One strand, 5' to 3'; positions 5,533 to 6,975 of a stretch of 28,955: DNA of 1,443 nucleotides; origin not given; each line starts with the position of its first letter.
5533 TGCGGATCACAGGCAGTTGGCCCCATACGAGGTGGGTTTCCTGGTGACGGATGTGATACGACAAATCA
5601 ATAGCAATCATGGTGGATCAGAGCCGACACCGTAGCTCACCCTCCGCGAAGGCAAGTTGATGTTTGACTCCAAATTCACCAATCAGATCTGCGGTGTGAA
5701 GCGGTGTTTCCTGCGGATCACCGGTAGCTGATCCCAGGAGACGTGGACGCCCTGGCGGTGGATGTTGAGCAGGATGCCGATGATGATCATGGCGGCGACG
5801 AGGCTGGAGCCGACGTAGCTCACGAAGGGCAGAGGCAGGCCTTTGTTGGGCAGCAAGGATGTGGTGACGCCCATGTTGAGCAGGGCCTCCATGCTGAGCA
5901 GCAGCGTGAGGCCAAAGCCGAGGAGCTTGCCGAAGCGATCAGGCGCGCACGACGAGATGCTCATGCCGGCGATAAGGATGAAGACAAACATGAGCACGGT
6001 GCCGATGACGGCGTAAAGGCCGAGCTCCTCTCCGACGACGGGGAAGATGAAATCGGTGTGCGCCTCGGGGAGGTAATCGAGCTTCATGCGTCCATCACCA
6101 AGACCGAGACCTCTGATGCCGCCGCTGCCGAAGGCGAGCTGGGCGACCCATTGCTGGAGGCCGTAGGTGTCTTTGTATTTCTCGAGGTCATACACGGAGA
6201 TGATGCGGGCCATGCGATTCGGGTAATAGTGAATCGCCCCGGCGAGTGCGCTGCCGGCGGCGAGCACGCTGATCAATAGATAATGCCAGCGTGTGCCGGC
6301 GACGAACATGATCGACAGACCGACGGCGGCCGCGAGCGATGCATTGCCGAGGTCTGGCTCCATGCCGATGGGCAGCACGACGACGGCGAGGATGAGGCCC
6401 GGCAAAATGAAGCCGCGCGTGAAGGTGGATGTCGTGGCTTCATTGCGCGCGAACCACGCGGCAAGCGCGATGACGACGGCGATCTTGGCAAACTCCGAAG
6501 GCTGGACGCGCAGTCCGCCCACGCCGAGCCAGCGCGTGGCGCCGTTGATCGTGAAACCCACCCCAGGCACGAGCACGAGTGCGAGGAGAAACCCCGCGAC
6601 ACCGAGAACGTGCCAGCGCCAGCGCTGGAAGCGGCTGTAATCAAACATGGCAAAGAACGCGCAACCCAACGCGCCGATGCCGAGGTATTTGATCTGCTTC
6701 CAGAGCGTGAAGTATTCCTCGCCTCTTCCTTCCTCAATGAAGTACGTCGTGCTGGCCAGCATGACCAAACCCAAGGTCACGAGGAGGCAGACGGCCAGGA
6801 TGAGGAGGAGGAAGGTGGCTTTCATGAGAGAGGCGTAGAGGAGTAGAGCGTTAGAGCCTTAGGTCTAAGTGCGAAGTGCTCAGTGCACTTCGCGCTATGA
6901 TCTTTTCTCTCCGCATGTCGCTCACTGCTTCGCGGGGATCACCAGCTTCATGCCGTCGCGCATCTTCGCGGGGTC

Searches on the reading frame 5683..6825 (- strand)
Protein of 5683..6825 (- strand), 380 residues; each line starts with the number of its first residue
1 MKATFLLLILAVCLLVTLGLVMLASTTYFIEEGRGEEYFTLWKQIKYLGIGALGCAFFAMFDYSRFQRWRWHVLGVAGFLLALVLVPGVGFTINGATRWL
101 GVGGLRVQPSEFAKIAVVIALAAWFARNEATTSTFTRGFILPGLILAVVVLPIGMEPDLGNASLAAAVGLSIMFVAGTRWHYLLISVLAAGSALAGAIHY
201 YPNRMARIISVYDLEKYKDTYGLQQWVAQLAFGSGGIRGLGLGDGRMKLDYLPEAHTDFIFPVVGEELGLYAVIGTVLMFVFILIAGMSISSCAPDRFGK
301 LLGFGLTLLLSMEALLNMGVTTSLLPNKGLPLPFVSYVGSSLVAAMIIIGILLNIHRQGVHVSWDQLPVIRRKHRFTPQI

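Call 4: search_protein_families(library=pfam, proteins=[window:5683-6825:-], max_evalue=0.01)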
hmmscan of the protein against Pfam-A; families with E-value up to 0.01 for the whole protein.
window:5683-6825:- (380 aa): 1 family
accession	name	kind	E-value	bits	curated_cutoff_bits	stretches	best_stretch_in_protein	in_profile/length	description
PF01098.24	FTSW_RODA_SPOVE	-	5.1e-87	292.6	26.4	1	7-358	3-353/356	Cell cycle protein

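Call 6: search_protein_families(library=ncbifam, proteins=[window:5683-6825:-], max_evalue=0.001)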
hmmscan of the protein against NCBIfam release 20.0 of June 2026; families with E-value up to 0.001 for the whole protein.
window:5683-6825:- (380 aa): 6 families
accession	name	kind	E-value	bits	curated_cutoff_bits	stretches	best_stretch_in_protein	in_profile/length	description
TIGR02614.1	ftsW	equivalog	7e-96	321.4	337.5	1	7-358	3-356/357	putative lipid II flippase FtsW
TIGR02615.1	spoVE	exception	7.5e-80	269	448.8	1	7-357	3-354/354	stage V sporulation protein E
TIGR02210.1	rodA_shape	equivalog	3.9e-76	256.5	336.7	1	7-358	3-355/357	rod shape-determining protein RodA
NF008042.0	PRK10774.1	equivalog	2.1e-53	181.8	493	1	7-356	39-389/405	cell division protein FtsW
NF008060.0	PRK10794.1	equivalog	6.6e-47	160.2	590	1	14-358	20-362/370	peptidoglycan glycosyltransferase MrdB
NF037961.1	RodA_shape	subfamily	1e-39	137.1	150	2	213-356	264-408/415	rod shape-determining protein RodA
